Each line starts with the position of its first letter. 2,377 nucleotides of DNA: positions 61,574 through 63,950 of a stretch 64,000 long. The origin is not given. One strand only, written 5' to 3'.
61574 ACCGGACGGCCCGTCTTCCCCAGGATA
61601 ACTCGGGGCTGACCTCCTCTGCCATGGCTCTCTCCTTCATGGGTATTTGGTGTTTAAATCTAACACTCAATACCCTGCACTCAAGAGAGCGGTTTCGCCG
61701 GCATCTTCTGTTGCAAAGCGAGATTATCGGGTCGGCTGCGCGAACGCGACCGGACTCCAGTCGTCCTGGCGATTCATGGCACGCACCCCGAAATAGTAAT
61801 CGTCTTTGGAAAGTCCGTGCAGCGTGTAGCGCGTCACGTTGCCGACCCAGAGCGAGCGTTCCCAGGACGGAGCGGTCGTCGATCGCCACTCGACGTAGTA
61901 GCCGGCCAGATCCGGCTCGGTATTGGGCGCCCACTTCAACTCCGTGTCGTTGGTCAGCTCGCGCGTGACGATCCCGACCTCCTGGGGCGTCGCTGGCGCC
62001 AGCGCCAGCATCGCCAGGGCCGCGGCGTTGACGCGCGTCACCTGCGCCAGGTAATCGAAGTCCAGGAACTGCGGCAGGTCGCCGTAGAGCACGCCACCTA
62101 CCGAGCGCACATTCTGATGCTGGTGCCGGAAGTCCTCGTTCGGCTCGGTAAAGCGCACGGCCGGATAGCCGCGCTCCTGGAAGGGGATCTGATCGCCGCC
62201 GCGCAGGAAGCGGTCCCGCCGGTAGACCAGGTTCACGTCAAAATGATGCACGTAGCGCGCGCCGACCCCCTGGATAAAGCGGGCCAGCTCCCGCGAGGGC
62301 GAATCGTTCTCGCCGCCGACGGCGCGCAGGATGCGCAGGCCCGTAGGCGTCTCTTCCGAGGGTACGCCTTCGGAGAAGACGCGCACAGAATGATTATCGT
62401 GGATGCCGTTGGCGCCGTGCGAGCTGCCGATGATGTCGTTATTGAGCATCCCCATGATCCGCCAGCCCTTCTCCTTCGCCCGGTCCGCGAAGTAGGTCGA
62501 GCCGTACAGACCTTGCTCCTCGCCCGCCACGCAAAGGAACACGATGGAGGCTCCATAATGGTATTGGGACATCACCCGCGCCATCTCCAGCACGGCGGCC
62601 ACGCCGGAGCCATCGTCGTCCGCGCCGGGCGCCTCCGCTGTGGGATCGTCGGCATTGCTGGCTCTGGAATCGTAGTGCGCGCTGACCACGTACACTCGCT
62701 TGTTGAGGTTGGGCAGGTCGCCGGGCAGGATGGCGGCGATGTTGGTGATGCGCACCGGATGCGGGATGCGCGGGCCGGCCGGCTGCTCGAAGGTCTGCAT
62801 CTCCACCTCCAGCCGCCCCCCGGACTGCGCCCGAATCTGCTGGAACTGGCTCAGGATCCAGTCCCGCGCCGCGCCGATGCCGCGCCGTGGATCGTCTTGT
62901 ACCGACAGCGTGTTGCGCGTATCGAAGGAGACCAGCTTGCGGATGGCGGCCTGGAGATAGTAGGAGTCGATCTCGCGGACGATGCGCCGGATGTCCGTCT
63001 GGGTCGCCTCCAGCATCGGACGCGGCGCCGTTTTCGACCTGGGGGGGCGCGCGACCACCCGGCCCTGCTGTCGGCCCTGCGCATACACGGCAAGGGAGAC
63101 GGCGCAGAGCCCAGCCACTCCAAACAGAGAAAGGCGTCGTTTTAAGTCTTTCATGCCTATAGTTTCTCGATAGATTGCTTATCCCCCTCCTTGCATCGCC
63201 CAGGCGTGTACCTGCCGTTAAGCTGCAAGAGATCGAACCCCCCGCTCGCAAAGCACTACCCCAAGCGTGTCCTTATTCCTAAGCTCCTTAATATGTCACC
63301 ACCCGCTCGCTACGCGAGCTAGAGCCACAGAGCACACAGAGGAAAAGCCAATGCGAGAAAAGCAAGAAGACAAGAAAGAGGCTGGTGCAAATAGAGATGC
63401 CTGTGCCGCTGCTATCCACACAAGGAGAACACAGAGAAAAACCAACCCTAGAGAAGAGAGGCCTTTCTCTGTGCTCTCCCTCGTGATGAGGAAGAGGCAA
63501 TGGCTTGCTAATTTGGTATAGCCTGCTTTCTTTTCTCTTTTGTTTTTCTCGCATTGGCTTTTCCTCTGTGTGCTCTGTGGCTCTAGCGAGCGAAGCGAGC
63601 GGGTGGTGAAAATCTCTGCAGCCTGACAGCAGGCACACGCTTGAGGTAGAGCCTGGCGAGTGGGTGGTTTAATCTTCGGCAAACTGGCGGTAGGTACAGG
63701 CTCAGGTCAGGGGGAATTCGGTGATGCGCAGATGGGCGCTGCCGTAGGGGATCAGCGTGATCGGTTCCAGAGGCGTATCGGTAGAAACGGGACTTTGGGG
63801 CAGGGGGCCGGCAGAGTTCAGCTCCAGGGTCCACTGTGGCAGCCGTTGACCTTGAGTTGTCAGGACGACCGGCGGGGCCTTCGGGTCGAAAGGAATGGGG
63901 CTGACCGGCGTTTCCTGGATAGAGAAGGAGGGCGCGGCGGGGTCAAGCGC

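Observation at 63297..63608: MITE-like inverted-repeat element inserted into a palindromic terminator-type repeat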

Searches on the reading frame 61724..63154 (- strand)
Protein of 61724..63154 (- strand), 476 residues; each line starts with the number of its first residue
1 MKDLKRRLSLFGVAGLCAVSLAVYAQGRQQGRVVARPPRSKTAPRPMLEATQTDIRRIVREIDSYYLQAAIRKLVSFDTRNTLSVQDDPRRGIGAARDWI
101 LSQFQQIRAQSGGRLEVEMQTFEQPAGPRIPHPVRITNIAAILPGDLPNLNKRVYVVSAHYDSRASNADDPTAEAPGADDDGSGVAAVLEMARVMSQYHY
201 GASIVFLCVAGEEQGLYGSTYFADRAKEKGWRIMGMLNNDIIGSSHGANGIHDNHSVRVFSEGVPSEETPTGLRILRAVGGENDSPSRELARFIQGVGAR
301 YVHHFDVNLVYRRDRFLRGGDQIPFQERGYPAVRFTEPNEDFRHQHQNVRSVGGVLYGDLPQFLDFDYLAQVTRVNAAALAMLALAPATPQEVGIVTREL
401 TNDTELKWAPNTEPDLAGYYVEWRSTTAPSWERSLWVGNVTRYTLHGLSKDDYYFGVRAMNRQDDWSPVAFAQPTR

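Call 12: find_encoding_contigs(protein=window:61724-63154:-, flank=10000, max_places=10)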
Protein window:61724-63154:- (476 aa): 4 contigs read that carry it; 2 places shown.
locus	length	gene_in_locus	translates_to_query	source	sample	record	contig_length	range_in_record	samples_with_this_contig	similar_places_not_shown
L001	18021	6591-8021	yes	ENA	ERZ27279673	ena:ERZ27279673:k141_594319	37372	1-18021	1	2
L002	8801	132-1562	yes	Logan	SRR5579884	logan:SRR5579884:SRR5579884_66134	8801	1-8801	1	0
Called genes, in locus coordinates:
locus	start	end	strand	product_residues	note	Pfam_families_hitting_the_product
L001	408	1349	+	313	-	PF01163:RIO1, PF06293:Kdo (weak)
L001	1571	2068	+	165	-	-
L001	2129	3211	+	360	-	PF01408:GFO_IDH_MocA, PF02894:GFO_IDH_MocA_C, PF22725:GFO_IDH_MocA_C3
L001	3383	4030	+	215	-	PF00697:PRAI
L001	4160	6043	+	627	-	PF07944:Beta-AFase-like_GH127_cat, PF20736:Glyco_hydro127M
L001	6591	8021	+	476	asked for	PF04389:Peptidase_M28, PF01546:Peptidase_M20 (weak)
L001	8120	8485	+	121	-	-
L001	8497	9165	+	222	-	PF23745:ANK_LRRK2 (faint), PF12796:Ank_2, PF12796:Ank_2, PF13637:Ank_4 (weak), PF13857:Ank_5, PF00023:Ank, PF13606:Ank_3 (weak), PF13637:Ank_4 (weak), +1 more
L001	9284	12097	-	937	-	PF01582:TIR (weak), PF13676:TIR_2, PF13401:AAA_22 (weak), PF25872:HTH_77 (weak), PF13424:TPR_12, PF07719:TPR_2 (weak), PF13374:TPR_10 (weak), PF13424:TPR_12, +8 more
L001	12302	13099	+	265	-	PF10531:SLBB, PF12836:HHH_3, PF00633:HHH, PF14520:HHH_5 (faint)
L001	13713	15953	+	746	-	-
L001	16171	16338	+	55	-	-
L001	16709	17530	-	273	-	-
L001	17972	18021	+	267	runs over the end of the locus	PF00583:Acetyltransf_1 (weak)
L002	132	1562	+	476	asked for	PF04389:Peptidase_M28, PF01546:Peptidase_M20 (weak)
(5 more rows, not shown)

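Call 16: find_homologous_proteins(query=window:61724-63154:-)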
Query window:61724-63154:- (476 aa): 8000 proteins with E <= 0.001 among 8000 candidates; the best 120 are listed.
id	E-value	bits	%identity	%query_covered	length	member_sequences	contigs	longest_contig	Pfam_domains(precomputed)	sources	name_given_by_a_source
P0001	0.0e+0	1092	100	100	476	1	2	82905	PF01546.34,PF04389.23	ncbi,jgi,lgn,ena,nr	ncbi:MAG TPA: M28 family metallopeptidase [Chthonomonadaceae bacterium]|nr:M28 family metallopeptida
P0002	4.8e-205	700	70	92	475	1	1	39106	PF01546.34,PF04389.23,PF00041.28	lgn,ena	-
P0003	1.2e-183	630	65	89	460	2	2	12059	PF01546.34,PF04389.23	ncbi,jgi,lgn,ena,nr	ncbi:MAG TPA: M28 family metallopeptidase [Chthonomonadaceae bacterium]|nr:M28 family metallopeptida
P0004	2.6e-181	622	63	90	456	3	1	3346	PF01546.34,PF04389.23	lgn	-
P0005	8.4e-181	620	64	89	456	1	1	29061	PF01546.34,PF04389.23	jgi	jgi:hypothetical protein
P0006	1.3e-179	617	61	93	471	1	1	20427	PF01546.34,PF04389.23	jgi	jgi:hypothetical protein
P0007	1.9e-177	609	63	89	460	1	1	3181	PF01546.34,PF04389.23,PF00041.28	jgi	jgi:hypothetical protein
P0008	2.1e-176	606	60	94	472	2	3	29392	PF01546.34,PF04389.23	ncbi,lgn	-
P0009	2.1e-176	606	63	88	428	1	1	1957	PF01546.34,PF04389.23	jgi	jgi:hypothetical protein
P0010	1.4e-175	603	64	90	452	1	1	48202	PF01546.34,PF04389.23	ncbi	-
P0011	1.5e-175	603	63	89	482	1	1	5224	PF01546.34,PF04389.23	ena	-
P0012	1.7e-175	603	63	89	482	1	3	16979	PF01546.34,PF04389.23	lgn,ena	-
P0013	2.9e-175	602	59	98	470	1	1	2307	PF01546.34,PF04389.23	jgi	jgi:hypothetical protein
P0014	5.4e-175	601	59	99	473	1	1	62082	PF01546.34,PF04389.23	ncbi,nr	ncbi:MAG: M20/M25/M40 family metallo-hydrolase [Pyrinomonadaceae bacterium]|nr:M20/M25/M40 family me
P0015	1.0e-174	600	63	90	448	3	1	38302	PF01546.34,PF04389.23,PF00041.28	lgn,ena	-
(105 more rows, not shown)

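Call 39: find_encoding_contigs(protein=P0002, flank=4000, max_places=3)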
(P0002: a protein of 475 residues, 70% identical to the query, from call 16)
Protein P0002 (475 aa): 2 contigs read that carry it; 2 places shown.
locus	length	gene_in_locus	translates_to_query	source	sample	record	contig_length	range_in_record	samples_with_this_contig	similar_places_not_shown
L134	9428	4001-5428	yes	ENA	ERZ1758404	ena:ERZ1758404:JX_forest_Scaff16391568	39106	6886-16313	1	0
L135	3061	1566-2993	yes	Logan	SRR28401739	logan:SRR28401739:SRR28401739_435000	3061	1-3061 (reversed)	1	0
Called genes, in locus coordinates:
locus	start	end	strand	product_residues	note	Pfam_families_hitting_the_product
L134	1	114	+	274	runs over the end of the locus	PF04085:MreC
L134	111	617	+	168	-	-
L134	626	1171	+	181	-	PF21820:DUF6886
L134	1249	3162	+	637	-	PF00578:AhpC-TSA, PF08534:Redoxin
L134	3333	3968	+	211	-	PF01135:PCMT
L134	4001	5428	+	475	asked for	PF04389:Peptidase_M28, PF01546:Peptidase_M20, PF00041:fn3 (weak)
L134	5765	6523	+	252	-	PF10531:SLBB, PF00633:HHH, PF12836:HHH_3, PF14520:HHH_5 (faint)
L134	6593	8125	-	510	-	PF00370:FGGY_N, PF02782:FGGY_C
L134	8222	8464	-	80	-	-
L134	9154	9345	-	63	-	-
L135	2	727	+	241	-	?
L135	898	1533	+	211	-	PF01135:PCMT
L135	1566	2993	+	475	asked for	PF04389:Peptidase_M28, PF01546:Peptidase_M20, PF00041:fn3 (weak)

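Call 40: find_encoding_contigs(protein=P0003, flank=4000, max_places=3)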
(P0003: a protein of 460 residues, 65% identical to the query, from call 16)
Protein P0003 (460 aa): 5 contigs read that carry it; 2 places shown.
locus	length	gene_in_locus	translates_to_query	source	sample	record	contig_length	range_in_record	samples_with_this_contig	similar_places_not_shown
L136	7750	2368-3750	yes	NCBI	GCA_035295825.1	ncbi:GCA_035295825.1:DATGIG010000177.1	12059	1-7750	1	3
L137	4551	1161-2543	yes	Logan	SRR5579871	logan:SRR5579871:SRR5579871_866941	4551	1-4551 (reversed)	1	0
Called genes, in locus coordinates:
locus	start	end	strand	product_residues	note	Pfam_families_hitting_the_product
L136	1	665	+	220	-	PF00591:Glycos_transf_3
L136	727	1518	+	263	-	PF00218:IGPS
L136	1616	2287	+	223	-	PF01135:PCMT, PF13649:Methyltransf_25, PF13847:Methyltransf_31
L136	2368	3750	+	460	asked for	PF04389:Peptidase_M28, PF01546:Peptidase_M20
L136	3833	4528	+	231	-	PF10531:SLBB, PF12836:HHH_3, PF14520:HHH_5 (faint), PF00633:HHH, PF03934:T2SSK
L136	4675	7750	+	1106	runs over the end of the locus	PF26549:Tricorn_N, PF26550:Tricorn_2nd, PF07676:PD40, PF26550:Tricorn_2nd, PF26549:Tricorn_N, PF00930:DPPIV_N, PF14684:Tricorn_C1, PF03572:Peptidase_S41, +6 more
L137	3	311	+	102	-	?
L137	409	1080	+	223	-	PF01135:PCMT, PF13649:Methyltransf_25, PF13847:Methyltransf_31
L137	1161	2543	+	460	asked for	PF04389:Peptidase_M28, PF01546:Peptidase_M20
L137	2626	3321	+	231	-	PF10531:SLBB, PF12836:HHH_3, PF14520:HHH_5 (faint), PF00633:HHH, PF03934:T2SSK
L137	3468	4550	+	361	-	?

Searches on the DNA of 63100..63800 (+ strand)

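Call 9: search_rna_families(source=window, start=63100, end=63800, threshold=evalue, max_evalue=10)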
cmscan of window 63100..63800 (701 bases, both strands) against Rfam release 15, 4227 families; matches with E-value up to 10: 14.
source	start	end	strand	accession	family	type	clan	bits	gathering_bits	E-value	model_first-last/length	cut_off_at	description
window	63415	63492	-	RF03443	mir-2131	Gene; miRNA;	-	26.6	92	0.0081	1-89/89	no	mir-2131 microRNA precursor family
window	63408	63498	-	RF00714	MIR535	Gene; miRNA;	-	22.4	64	0.063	1-95/95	no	MIR535 microRNA precursor family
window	63417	63487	-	RF03573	mir-1954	Gene; miRNA;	-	21.3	99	0.066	1-82/82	no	mir-1954 microRNA precursor family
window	63420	63484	-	RF00771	mir-185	Gene; miRNA;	-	19.6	60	0.68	1-79/79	no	mir-185 microRNA precursor family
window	63413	63489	-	RF00073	MIR156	Gene; miRNA;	-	18.7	62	0.58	1-88/88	no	mir-156 microRNA precursor family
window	63428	63475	-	RF00976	mir-583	Gene; miRNA;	-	18.1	80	0.96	1-62/62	no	mir-583 microRNA precursor family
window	63422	63481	+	RF03629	mir-641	Gene; miRNA;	-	17.5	100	2.1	1-98/98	no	mir-641 microRNA precursor family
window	63419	63485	-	RF01911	MIR2118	Gene; miRNA;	-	16.4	85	1.9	49-122/170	no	MIR2118 microRNA precursor family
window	63424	63475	-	RF04343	Plastid-psbA-2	Cis-reg;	CL00153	16.4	55.8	4.2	1-60/60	no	Plastid-psbA-2 3UTR RNA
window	63354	63481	-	RF00615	LhrA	Gene; sRNA;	-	15.6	100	0.16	1-269/269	no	Listeria Hfq binding LhrA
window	63440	63478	+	RF02436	SpF43_sRNA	Gene; sRNA;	-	14.9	70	8.4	1-99/99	no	Streptococcus sRNA SpF43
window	63416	63489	-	RF03457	MIR173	Gene; miRNA;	-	14.8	70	7.5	1-102/102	no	MIR173 microRNA precursor family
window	63376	63578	+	RF02156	NPPA-AS1_1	Gene; lncRNA;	-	14.6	45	3.5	1-176/176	no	NPPA antisense RNA 1 conserved region 1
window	63485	63544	+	RF00752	mir-14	Gene; miRNA;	-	14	53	7.9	1-63/63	no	mir-14 microRNA precursor family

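Call 36: search_dna_similar(query=window:63200-63710:+, collection=phages, mode=distant, max_evalue=1)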
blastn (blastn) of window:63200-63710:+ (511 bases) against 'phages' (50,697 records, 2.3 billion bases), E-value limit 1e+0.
No match.
